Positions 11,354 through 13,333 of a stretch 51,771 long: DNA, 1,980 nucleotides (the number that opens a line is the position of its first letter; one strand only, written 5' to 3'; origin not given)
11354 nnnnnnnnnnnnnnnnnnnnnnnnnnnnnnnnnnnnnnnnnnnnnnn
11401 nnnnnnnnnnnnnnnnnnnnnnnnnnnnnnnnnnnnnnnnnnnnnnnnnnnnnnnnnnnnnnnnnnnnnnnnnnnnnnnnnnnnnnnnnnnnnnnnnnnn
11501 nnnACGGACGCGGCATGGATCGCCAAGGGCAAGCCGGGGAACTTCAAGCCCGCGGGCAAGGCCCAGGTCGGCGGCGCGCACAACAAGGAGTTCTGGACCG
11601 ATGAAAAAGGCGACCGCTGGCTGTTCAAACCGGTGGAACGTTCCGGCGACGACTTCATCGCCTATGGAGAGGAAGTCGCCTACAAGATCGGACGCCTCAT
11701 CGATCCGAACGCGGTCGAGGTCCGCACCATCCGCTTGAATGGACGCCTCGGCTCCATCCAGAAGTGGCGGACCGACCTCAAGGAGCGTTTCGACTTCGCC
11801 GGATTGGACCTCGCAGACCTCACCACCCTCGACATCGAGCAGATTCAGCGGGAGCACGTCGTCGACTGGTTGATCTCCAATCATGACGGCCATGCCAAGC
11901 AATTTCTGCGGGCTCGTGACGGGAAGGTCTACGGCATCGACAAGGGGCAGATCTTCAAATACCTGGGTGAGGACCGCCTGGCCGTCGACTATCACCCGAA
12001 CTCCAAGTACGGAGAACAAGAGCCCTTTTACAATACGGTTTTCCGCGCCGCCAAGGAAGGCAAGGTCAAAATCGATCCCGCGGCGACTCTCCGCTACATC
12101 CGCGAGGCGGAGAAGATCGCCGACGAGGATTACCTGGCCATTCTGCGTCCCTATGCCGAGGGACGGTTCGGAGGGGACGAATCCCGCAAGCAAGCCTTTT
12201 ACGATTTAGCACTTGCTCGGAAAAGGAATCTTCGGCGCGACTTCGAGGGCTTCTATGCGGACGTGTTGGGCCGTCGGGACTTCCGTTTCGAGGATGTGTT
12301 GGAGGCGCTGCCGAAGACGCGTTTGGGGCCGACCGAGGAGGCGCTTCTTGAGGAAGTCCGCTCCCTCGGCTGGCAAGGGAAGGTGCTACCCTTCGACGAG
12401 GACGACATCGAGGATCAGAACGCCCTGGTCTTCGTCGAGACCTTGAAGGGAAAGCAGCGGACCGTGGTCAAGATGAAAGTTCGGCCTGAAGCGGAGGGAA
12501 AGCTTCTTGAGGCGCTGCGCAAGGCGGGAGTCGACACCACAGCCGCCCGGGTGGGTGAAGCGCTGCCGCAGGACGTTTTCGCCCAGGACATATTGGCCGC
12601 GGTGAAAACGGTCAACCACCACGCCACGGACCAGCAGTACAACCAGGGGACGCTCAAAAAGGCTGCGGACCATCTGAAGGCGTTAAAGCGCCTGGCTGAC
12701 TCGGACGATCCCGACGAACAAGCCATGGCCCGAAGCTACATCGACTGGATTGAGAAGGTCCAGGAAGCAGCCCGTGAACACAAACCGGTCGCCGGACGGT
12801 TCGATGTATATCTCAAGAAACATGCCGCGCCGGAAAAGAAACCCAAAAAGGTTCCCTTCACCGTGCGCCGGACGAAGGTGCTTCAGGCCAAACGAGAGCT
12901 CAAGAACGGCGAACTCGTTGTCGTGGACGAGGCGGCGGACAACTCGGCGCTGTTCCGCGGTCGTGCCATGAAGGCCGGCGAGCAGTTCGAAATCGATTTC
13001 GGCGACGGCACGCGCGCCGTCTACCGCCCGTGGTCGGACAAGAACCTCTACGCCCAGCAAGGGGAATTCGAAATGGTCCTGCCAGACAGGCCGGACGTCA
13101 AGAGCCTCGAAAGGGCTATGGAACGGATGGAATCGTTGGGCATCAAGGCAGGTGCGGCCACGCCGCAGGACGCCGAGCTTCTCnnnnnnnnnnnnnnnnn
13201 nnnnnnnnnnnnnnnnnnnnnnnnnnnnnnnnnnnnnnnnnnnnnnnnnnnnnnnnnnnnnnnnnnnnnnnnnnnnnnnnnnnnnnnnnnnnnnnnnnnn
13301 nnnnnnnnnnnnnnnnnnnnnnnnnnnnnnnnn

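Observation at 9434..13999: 1521-aa MuF polyvalent virion protein carrying a PI3/PI4-kinase-like domain and an unassigned C-terminal effector-like domain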

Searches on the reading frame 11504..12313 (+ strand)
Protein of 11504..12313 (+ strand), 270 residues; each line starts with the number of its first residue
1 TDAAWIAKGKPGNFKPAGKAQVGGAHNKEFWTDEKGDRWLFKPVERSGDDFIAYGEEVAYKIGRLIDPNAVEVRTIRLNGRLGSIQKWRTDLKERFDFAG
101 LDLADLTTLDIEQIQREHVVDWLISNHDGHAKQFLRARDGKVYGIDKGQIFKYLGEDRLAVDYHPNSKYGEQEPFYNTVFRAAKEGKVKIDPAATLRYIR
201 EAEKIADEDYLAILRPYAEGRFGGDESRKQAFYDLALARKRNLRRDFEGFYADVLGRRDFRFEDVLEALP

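Call 13: find_homologous_proteins(query=window:11504-12313:+, max_evalue=0.001)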
Query window:11504-12313:+ (270 aa): 14 proteins with E <= 0.001 among 1656 candidates.
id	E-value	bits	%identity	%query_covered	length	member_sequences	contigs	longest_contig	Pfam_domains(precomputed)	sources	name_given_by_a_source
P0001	3.0e-115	403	65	98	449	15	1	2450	-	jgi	jgi:hypothetical protein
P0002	2.2e-110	387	69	88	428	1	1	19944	-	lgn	-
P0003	1.0e-109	385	73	83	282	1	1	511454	-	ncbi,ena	-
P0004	1.7e-103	364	64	95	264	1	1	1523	-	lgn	-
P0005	3.9e-90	320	71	73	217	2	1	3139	-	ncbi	-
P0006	6.6e-88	313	97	55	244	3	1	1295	-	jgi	-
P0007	1.8e-87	312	74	65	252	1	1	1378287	-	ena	-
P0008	1.6e-83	299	54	95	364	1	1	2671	-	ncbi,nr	ncbi:phage head morphogenesis protein, partial [bacterium]|nr:phage head morphogenesis protein [bact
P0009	2.5e-80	288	65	69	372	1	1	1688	-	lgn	-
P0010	2.1e-77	279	67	66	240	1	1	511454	-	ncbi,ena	-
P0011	3.2e-61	226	74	50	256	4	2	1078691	-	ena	-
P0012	1.1e-53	201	59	56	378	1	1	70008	-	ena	-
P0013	4.0e-44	170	72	40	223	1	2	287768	-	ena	-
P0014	3.9e-13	68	68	20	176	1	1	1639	-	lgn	-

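Call 19: find_homologous_proteins(query=A2, max_evalue=0.001)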
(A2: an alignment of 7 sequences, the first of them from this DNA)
Query A2 (7 sequences) (263 aa, profile of the alignment): 34 proteins with E <= 0.001 among 8000 candidates.
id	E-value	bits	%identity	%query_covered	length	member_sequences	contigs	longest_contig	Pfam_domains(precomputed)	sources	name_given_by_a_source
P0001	5.4e-121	421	66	100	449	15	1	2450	-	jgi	jgi:hypothetical protein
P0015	2.9e-114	399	68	92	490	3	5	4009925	-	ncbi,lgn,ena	-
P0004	1.6e-113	396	64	97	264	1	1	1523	-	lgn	-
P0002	5.0e-98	346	69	90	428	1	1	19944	-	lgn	-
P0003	8.8e-92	325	73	83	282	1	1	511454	-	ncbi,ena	-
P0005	8.6e-83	296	73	73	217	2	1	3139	-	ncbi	-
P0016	1.6e-82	295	50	96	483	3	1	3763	PF03496.21,PF01129.25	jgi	jgi:hypothetical protein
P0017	5.2e-81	290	32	98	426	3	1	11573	-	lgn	-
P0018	8.8e-81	289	33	94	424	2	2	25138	-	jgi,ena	jgi:hypothetical protein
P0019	7.0e-80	286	32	97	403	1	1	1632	-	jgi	jgi:hypothetical protein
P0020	1.4e-79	285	32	92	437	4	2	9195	-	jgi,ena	jgi:hypothetical protein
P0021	1.4e-79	285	33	96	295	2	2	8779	PF07804.19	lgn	-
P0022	2.3e-79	284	28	70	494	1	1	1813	-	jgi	jgi:hypothetical protein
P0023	5.4e-78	280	30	92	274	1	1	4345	PF18640.8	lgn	-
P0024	1.3e-77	279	29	97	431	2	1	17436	-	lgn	-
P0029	2.3e-61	225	33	88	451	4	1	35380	PF03496.21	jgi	jgi:hypothetical protein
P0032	5.1e-60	221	35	91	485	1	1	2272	PF03496.21,PF01129.25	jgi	jgi:hypothetical protein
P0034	8.0e-59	217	30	92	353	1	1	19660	-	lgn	-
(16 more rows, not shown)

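Call 20: search_solved_structures(query=A2, max_evalue=10, show_alignments=5)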
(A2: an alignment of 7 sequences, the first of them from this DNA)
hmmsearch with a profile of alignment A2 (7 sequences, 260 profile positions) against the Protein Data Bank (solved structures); distinct sequences matched with E-value up to 10: 1.
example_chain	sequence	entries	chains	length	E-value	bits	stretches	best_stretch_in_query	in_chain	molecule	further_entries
4lin_A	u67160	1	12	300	0.3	13.6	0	46-110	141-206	Tail needle protein gp26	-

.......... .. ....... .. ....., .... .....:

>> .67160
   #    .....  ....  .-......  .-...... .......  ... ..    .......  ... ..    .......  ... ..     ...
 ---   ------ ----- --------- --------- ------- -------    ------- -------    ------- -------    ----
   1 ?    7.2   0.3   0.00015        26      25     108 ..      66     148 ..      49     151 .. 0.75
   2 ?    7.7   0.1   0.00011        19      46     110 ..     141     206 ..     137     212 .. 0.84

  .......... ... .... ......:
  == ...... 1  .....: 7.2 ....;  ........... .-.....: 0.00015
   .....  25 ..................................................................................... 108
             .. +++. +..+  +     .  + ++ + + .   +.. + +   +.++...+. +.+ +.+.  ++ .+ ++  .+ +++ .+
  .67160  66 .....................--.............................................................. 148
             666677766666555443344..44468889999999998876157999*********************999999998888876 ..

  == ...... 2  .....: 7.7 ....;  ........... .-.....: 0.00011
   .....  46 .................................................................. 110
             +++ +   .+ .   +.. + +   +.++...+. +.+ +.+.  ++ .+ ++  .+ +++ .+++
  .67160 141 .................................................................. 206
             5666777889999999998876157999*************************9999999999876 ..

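Call 22: search_protein_families(library=pfam, proteins=[P0016, P0021, P0023, P0029, P0032, P0017, P0015, P0022, P0024, P0034], max_evalue=0.1)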
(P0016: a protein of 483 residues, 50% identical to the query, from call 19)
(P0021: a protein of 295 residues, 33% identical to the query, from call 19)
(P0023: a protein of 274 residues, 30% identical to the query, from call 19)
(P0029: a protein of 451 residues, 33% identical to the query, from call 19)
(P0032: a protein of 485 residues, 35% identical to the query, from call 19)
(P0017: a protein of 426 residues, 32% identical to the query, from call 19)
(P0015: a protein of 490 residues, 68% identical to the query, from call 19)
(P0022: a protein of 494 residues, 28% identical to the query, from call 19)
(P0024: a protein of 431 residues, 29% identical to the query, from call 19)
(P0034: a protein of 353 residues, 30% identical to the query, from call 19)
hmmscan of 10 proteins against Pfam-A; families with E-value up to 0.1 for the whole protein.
P0016 (483 aa): 3 families
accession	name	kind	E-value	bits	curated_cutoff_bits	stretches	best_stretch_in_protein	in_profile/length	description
PF03496.20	ADPrib_exo_Tox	-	9.2e-17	61.5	23.4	1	313-462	15-188/196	ADP-ribosyltransferase exoenzyme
PF01129.24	ART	-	2.8e-12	46.9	22.3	1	313-454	60-206/222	NAD:arginine ADP-ribosyltransferase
PF07804.18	HipA_C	-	0.033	14.3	30.5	0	127-151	118-142/213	HipA-like C-terminal domain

P0021 (295 aa): 3 families
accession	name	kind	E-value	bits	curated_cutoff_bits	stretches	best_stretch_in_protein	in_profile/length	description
PF07804.18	HipA_C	-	5.4e-08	33.2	30.5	1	43-111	17-82/213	HipA-like C-terminal domain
PF00454.33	PI3_PI4_kinase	-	0.01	16.2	27.1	1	119-164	133-175/241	Phosphatidylinositol 3- and 4-kinase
PF18640.6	LepB_N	-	0.02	14.9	25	1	119-164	13-64/183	LepB N-terminal domain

P0023 (274 aa): 3 families
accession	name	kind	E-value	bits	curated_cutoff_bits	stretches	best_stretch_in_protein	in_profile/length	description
PF00454.33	PI3_PI4_kinase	-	7e-05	23.3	27.1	1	102-159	131-185/241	Phosphatidylinositol 3- and 4-kinase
PF18640.6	LepB_N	-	0.00083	19.5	25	1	99-149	8-64/183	LepB N-terminal domain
PF07804.18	HipA_C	-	0.0073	16.4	30.5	0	97-125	114-142/213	HipA-like C-terminal domain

P0029 (451 aa): 3 families
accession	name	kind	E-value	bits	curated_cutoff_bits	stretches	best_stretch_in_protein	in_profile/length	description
PF03496.20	ADPrib_exo_Tox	-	1e-09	38.4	23.4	1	351-428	102-177/196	ADP-ribosyltransferase exoenzyme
PF01129.24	ART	-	0.00016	21.5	22.3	1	341-426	125-202/222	NAD:arginine ADP-ribosyltransferase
PF09339.16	HTH_IclR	-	0.082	13.1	22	0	46-65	20-39/52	IclR helix-turn-helix domain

P0032 (485 aa): 5 families
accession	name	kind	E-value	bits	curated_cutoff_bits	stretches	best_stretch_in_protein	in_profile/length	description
PF03496.20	ADPrib_exo_Tox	-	1.6e-20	73.7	23.4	1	312-461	2-178/196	ADP-ribosyltransferase exoenzyme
PF01129.24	ART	-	1.3e-05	25.1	22.3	1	309-472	43-216/222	NAD:arginine ADP-ribosyltransferase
PF07804.18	HipA_C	-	0.00046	20.3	30.5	0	32-84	3-60/213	HipA-like C-terminal domain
PF06702.18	Fam20C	-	0.0018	18.4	26.8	1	120-173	87-140/218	Golgi casein kinase, C-terminal, Fam20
PF22792.1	DUF7012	-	0.003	18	27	1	16-57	17-58/62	Domain of unknown function (DUF7012)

P0017 (426 aa): 1 family
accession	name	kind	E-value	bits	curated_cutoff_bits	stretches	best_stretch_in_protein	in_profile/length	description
PF07804.18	HipA_C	-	0.005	17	30.5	1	174-255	16-87/213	HipA-like C-terminal domain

P0015 (490 aa): 1 family
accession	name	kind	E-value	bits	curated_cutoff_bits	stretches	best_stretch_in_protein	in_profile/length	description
PF07804.18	HipA_C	-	0.0016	18.6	30.5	0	88-115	115-142/213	HipA-like C-terminal domain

P0022 (494 aa): 0 families

P0024 (431 aa): 1 family
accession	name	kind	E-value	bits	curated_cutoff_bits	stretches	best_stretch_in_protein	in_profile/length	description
PF07804.18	HipA_C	-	0.0091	16.1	30.5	0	173-244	16-74/213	HipA-like C-terminal domain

P0034 (353 aa): 2 families
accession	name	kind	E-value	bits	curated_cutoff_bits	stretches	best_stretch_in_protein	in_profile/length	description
PF07804.18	HipA_C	-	0.00057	20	30.5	0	170-196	116-142/213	HipA-like C-terminal domain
PF00454.33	PI3_PI4_kinase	-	0.011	16.1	27.1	1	176-237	134-189/241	Phosphatidylinositol 3- and 4-kinase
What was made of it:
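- On Pfam PI3_PI4_kinase (PF00454) / HipA_C (PF07804): Only P0021 passes HipA_C, at 33.2 (call 22).
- Family members give sub-threshold HipA_C, PI3_PI4_kinase and LepB_N hits, and one passes the HipA_C cut-off (call 22).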

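Call 34: predict_structure(alignment_id=A3)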
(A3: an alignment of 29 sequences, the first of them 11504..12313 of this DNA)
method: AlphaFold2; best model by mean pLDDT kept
length: 270 residues; sequences in the alignment: 29
mean_pLDDT: 92.1   pTM: 0.89
mean pLDDT of the five models: 92.1, 91.4, 91.4, 90.5, 90.4
residues with pLDDT >= 90: 210; 70-90: 52; 50-70: 7; < 50: 1
segments of 3 or more residues with pLDDT < 50: none
pLDDT, mean of each block of 10 residues (from residue 1): 73 94 79 94 92 95 90 94 93 86 92 96 94 91 89 96 93 95 96 96 96 97 97 98 98 95 77
secondary structure, 60 per line:
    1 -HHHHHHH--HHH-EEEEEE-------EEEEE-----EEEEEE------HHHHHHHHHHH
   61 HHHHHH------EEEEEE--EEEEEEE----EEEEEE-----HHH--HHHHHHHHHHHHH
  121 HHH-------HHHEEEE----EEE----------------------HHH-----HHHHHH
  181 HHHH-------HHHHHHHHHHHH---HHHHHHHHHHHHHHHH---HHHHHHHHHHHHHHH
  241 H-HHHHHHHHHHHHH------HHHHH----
elements in order: H2-8 E15-20 E28-32 E38-43 H50-66 E73-78 E81-87 E92-97 H108-123 E134-137 E142-144 H175-184 H192-203 H207-222 H226-241 H243-255 H262-266
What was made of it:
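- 11531..12283 (+): Protein-kinase-like domain of the PI3/4K-HipA-CtkA branch (aa ~700-950). AF2 pLDDT 92.1, pTM 0.89 (call 34).
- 11627..11629 (+): Codon of K732, the beta3 ATP-binding lysine (WLFK). It lies in predicted strand 38-43 of the model (call 34).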

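Call 37: fold_search(model_id=the predicted structure, library=pdb)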
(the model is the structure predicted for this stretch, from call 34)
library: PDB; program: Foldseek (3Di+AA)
matches with E <= 10: 1969; with E <= 0.001: 840
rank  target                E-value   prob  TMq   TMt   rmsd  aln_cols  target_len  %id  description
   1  3akl_C                4.3e-06  1.00  0.58  0.56   6.0       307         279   14  Crystal structure of A Helicobacter pylori proinflammatory kinase CtkA (released 2010-12-01)
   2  5hvk_C                5.1e-06  1.00  0.40  0.37  13.7       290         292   13  Crystal structure of LIMK1 mutant D460N in complex with full-length cofilin-1 (released 2016-05-04)
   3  6ul8_B                1.2e-05  1.00  0.42  0.40  15.9       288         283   12  RIP2 kinase catalytic domain complex with (5S,6S,8R)-2-(benzo[d]thiazol-5-yl)-6-hydroxy-4,5,6,7,8,9-hexahydro-5,8-meth (released 2019-12-04)
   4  5hvj_B                1.2e-05  1.00  0.38  0.37  13.5       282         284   13  Crystal structure of LIMK1 D460N mutant in complex with AMP-PNP (released 2016-05-04)
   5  5jsm_D                1.4e-05  1.00  0.37  0.38  16.7       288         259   10  BRAFV600E Kinase Domain In Complex with Chemically Linked Vemurafenib Inhibitor VEM-3-VEM (released 2016-09-14)
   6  3akk_C                1.4e-05  1.00  0.48  0.46   7.9       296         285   15  Crystal structure of A Helicobacter pylori proinflammatory kinase CtkA (released 2010-12-01)
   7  6qy8_B                1.8e-05  1.00  0.40  0.34  13.2       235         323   14  Human CSNK2A2 bound to ERB-041 (released 2020-03-25)
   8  5hvk_A                1.8e-05  1.00  0.39  0.36  13.8       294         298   13  Crystal structure of LIMK1 mutant D460N in complex with full-length cofilin-1 (released 2016-05-04)
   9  3akl_A                1.9e-05  1.00  0.53  0.51   6.4       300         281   14  Crystal structure of A Helicobacter pylori proinflammatory kinase CtkA (released 2010-12-01)
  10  6qy8_A                2.0e-05  1.00  0.39  0.34  13.3       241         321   14  Human CSNK2A2 bound to ERB-041 (released 2020-03-25)
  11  3pg1                  2.0e-05  1.00  0.33  0.28  16.6       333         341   12  MAP kinase LmaMPK10 from Leishmania major (1.95 angs resolution) (released 2011-11-16)
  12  4l1b_A                2.2e-05  1.00  0.46  0.16   8.2       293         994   11  Crystal Structure of p110alpha complexed with niSH2 of p85alpha (released 2014-01-01)
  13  5otl_A                2.2e-05  1.00  0.38  0.33  13.4       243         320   14  The crystal structure of CK2alpha in complex with compound 29 (released 2018-02-28)
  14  5hvj_A                2.4e-05  1.00  0.40  0.38  14.8       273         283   13  Crystal structure of LIMK1 D460N mutant in complex with AMP-PNP (released 2016-05-04)
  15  3r30                  2.6e-05  1.00  0.37  0.37  11.8       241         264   12  MK2 kinase bound to Compound 2 (released 2011-05-25)
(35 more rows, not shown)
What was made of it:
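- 11531..12283 (+): Foldseek against PDB gives 840 hits at E<=1e-3, with CtkA TMq 0.58 and PI3K/mTOR/PI4K 0.43-0.46 (call 37).
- On Protein-kinase-like superfamily, PI3/4K-HipA branch: Foldseek gives 840 PDB matches at E<=1e-3, and all 50 listed are kinases (calls 34, 37).
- On Phosphoinositide kinases (function): The closest structure by TM-score is the protein kinase CtkA (call 37).
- The kinase fold is well supported: pLDDT 92, 840 PDB matches at E<=1e-3, all 50 listed are kinases (calls 34, 37). The nearest kinase structure, CtkA, is a protein Ser/Thr kinase (call 37).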

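Call 94: search_solved_structures(query=P0021, max_evalue=10, show_alignments=3)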
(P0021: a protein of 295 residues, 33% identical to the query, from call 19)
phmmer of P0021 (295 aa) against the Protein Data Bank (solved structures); distinct sequences matched with E-value up to 10: 7.
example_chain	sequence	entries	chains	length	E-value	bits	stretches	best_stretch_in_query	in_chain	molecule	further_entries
5bpk_C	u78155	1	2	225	1.2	11.6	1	25-77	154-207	Gamma-glutamyltranspeptidase (Ggt)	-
7k17_A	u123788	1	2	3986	1.8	11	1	127-158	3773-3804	DNA-dependent protein kinase catalytic subunit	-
5y3r_C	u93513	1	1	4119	1.8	11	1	127-158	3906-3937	DNA-dependent protein kinase catalytic subunit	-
5w1r_A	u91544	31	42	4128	1.8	11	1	127-158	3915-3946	DNA-dependent protein kinase catalytic subunit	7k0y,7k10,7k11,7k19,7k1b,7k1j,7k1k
7nfc_A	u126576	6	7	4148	1.8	11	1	127-158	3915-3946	DNA-dependent protein kinase catalytic subunit,DNA-dependent protein kinase catalytic subu | DNA-dependent protein kinase catalytic subunit,DNA-PKcs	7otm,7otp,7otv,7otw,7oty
6zfp_A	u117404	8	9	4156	1.9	11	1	127-158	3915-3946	DNA-dependent protein kinase catalytic subunit,DNA-PKcs,DNA-PKcs | DNA-dependent protein kinase catalytic subunit,DNA-dependent protein kinase catalytic subu | 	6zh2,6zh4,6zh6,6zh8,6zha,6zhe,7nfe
5luq_A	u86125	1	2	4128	1.9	11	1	127-158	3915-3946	DNA-dependent protein kinase catalytic subunit,DNA-dependent Protein Kinase Catalytic Subu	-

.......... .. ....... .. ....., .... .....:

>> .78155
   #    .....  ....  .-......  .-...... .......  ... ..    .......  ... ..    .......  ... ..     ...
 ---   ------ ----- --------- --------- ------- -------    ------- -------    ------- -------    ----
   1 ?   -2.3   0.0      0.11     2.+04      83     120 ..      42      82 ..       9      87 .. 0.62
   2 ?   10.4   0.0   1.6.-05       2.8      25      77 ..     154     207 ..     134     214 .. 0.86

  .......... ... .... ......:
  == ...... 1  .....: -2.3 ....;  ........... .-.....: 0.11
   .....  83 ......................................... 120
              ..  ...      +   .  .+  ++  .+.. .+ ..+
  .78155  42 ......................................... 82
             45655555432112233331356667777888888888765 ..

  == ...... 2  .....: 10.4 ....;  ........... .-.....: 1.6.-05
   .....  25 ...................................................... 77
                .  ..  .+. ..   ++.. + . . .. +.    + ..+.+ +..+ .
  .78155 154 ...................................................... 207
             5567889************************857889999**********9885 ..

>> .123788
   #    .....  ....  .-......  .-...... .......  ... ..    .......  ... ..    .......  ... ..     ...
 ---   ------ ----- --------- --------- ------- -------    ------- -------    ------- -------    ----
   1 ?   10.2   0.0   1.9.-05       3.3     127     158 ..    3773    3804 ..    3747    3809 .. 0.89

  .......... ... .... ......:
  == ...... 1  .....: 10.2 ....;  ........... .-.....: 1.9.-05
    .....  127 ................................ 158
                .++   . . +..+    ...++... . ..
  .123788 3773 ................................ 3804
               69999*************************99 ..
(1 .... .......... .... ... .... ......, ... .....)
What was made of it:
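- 11879..11902 (+): Catalytic loop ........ (aa 816-823), containing D818. It aligns without gaps to GDRHLNN of DNA-PKcs (call 94).
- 11933..11950 (+): DFG-equivalent GIDKGQ (aa 834-839), containing D836. It is 18 residues after D818, as in GIDFGH of DNA-PKcs (call 94).
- Checked: A family member's catalytic segment aligns without gaps to DNA-PKcs (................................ against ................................, call 94).
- Catalytic-loop spacing is PIKK-like (call 94).
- Tried and rejected: Only the single-sequence search with family member P0021 gave an informative, though non-significant (E 1.8), ungapped match to the DNA-PKcs catalytic segment (call 94).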

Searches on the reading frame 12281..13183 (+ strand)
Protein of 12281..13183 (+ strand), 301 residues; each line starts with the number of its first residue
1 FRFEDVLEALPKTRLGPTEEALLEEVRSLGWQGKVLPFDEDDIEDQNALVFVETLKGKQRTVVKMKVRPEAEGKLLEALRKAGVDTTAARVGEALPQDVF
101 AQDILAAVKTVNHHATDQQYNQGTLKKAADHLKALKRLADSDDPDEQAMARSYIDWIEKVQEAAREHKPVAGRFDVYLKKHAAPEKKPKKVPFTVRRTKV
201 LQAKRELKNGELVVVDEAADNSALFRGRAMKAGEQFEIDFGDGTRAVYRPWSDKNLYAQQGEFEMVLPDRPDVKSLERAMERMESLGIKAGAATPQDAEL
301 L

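Call 9: search_protein_families(library=pfam, proteins=[window:12281-13183:+], max_evalue=10)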
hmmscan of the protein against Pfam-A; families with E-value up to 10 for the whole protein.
window:12281-13183:+ (301 aa): 1 family
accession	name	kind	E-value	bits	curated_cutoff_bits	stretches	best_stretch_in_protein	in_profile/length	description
PF02223.23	Thymidylate_kin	-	0.15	12.2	27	1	168-236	36-106/185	Thymidylate kinase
